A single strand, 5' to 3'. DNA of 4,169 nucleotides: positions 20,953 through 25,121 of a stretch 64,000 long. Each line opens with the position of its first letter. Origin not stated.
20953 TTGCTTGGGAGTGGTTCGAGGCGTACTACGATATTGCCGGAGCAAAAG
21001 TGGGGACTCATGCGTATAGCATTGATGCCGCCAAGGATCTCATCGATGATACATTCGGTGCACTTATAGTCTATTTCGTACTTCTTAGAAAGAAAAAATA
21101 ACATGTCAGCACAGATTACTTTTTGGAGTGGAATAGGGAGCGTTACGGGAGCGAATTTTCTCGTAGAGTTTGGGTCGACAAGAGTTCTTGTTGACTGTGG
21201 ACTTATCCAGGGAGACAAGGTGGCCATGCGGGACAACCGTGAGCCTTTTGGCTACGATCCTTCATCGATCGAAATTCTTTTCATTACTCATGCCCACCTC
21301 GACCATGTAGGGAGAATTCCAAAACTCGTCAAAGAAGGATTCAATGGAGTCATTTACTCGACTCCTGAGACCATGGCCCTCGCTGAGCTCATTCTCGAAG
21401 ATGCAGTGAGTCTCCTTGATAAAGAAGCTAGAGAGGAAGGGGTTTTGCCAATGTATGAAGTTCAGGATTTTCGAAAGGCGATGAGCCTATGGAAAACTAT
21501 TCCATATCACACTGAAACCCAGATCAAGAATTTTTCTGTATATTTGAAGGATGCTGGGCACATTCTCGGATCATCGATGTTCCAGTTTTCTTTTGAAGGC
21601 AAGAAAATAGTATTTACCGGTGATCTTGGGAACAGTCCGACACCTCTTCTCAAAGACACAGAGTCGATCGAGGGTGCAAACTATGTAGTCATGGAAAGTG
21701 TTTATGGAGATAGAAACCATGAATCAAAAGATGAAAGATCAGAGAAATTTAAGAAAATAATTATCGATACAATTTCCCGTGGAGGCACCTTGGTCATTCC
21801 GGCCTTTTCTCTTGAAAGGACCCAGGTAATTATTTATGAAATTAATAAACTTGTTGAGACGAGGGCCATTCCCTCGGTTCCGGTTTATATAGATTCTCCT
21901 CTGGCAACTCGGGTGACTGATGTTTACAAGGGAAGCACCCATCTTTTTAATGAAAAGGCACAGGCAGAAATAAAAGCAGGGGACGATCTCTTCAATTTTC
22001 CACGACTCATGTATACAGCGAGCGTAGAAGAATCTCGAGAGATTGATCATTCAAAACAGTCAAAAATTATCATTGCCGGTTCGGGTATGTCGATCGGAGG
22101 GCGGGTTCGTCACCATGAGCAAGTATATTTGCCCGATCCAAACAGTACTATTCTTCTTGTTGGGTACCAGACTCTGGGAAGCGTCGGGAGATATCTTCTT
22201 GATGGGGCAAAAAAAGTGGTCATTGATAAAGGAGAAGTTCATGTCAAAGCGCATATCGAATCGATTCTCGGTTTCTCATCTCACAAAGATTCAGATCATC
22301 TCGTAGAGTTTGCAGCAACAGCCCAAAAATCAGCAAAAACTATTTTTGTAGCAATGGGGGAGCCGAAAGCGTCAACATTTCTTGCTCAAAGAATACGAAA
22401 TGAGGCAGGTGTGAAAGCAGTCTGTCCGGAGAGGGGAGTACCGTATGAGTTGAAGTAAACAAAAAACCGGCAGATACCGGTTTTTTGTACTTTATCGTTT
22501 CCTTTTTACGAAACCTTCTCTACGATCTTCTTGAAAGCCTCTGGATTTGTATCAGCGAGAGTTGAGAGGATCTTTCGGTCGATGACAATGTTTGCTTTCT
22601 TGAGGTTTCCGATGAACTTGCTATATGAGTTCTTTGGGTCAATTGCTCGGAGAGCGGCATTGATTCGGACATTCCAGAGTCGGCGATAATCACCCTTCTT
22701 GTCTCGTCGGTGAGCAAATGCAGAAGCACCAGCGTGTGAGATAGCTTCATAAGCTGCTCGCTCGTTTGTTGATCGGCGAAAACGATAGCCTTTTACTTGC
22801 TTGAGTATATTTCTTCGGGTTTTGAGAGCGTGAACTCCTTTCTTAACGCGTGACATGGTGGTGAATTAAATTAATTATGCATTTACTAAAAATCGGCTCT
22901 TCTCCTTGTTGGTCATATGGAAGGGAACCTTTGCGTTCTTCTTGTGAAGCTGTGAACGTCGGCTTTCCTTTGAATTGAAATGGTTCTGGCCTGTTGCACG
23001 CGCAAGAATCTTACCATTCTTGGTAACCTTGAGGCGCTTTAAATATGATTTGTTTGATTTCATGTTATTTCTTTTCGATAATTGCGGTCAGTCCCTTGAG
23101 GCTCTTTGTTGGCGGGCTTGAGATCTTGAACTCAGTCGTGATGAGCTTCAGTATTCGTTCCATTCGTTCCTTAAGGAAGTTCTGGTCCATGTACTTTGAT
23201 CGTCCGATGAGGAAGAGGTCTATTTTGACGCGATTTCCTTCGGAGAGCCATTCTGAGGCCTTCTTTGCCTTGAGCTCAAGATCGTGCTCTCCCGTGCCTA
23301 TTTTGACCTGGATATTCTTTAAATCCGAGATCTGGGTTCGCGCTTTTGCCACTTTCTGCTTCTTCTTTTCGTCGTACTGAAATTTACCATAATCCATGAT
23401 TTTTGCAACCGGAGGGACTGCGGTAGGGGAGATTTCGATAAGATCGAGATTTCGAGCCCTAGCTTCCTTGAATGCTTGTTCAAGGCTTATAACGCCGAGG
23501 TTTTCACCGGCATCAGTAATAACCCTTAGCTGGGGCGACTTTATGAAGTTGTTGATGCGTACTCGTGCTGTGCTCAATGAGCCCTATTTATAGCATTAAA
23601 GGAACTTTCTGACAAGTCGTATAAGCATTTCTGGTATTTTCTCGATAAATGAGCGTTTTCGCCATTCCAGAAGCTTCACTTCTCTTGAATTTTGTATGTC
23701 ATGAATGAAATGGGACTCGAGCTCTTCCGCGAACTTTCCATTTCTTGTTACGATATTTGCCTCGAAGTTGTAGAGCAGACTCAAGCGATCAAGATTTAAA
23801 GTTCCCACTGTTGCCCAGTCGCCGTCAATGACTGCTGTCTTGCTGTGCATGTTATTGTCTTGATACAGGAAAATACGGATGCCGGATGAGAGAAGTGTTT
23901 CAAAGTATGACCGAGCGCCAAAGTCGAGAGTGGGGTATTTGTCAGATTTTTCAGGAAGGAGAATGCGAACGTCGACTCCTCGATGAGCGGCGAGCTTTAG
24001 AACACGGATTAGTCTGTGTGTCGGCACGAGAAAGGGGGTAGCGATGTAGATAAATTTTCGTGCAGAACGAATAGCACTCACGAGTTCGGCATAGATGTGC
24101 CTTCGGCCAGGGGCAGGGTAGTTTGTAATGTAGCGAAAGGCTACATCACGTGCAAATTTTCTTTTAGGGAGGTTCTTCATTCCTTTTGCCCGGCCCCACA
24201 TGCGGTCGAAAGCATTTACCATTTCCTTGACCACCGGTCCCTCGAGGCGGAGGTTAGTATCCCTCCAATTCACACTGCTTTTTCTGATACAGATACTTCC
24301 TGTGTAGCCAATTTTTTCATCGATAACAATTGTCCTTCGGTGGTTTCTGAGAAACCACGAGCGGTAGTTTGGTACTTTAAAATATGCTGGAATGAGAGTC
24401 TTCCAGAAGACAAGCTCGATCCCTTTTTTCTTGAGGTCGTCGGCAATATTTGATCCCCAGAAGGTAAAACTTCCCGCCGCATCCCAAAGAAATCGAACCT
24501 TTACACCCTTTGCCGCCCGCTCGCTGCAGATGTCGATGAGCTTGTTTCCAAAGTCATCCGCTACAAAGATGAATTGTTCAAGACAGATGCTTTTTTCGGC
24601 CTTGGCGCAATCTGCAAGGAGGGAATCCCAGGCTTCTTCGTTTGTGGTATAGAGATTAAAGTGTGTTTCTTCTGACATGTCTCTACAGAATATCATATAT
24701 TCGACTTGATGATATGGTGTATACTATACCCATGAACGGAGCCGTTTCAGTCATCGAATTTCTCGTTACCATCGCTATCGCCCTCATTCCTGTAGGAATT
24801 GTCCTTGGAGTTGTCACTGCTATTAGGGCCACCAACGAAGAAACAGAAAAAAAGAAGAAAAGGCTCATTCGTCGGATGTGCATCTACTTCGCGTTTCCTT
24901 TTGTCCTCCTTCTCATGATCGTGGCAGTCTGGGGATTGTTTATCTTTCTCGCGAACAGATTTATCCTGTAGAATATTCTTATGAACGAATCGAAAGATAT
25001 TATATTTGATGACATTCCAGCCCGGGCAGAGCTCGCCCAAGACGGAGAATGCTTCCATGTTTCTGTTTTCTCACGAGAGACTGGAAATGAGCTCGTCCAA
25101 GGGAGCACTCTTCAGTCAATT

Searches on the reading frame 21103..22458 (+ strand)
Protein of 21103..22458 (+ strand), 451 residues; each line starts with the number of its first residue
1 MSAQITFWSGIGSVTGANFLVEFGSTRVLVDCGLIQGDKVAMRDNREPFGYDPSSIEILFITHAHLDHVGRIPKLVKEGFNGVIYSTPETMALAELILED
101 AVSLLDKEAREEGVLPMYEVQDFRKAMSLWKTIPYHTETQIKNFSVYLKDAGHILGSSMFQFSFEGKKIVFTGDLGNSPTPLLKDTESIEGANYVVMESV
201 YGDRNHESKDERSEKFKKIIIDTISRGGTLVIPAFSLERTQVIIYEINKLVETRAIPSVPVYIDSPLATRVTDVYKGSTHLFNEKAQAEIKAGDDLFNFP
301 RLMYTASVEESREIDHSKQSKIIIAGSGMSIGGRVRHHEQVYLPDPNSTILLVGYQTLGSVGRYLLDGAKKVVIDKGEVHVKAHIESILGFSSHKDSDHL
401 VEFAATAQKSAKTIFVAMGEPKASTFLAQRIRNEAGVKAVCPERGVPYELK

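Call 12: search_protein_families(library=pfam, proteins=[window:21103-22458:+], max_evalue=0.01)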
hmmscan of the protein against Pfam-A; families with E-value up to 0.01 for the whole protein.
window:21103-22458:+ (451 aa): 6 families
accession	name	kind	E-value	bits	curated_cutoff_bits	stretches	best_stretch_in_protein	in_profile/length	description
PF10996.14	Beta-Casp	-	2.3e-30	106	27.7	1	240-365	1-120/120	Beta-Casp domain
PF00753.33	Lactamase_B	-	2.1e-14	54.4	22.7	1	19-185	9-160/196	Metallo-beta-lactamase superfamily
PF07521.17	RMMBL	-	1e-09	38.7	21.6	1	379-442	2-63/63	Zn-dependent metallo-hydrolase RNA specificity domain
PF16661.11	Lactamase_B_6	-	1.1e-09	38.4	27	1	20-179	1-166/193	Metallo-beta-lactamase superfamily domain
PF12706.13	Lactamase_B_2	-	2e-07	31.3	27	1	26-198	1-163/200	Beta-lactamase superfamily domain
PF13483.12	Lactamase_B_3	-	0.005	17.3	24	0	15-182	6-118/160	Beta-lactamase superfamily domain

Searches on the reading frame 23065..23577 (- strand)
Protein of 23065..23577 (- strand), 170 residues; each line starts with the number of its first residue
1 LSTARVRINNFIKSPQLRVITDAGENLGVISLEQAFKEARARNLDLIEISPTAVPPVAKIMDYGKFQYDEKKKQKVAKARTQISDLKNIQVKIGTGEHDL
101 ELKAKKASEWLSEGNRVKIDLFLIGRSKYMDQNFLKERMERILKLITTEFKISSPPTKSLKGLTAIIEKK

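Call 12: search_protein_families(library=pfam, proteins=[window:23065-23577:-], max_evalue=0.01)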
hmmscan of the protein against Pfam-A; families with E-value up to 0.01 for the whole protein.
window:23065-23577:- (170 aa): 2 families
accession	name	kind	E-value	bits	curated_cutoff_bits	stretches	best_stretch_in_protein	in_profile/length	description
PF05198.21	IF3_N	-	1.1e-27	96.5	26.9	1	8-76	1-69/70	Translation initiation factor IF-3, N-terminal domain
PF00707.27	IF3_C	-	1.4e-12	47.8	34.8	1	85-169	2-85/86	Translation initiation factor IF-3, C-terminal domain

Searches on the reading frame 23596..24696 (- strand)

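Call 12: search_protein_families(library=pfam, proteins=[window:23596-24696:-], max_evalue=0.01)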
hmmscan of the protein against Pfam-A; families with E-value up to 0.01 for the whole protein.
window:23596-24696:- (366 aa): 2 families
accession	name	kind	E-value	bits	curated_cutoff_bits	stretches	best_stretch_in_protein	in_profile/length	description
PF13091.12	PLDc_2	-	4.5e-42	143.4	27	2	205-333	1-131/132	PLD-like domain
PF00614.28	PLDc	-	1.6e-08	34.7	21.9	1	280-303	2-25/28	Phospholipase D Active site motif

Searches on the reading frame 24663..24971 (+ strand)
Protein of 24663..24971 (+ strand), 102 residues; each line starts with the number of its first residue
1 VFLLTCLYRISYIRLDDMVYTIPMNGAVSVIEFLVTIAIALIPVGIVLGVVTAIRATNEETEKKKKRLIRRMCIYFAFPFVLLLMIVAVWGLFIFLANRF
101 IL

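Call 12: search_protein_families(library=pfam, proteins=[window:24663-24971:+], max_evalue=0.01)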
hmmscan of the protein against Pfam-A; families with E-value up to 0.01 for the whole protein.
window:24663-24971:+ (102 aa): 1 family
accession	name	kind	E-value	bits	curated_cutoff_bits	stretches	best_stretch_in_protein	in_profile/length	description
PF09990.14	DUF2231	-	0.0093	16.5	26.4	0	31-91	31-92/139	Predicted membrane protein (DUF2231)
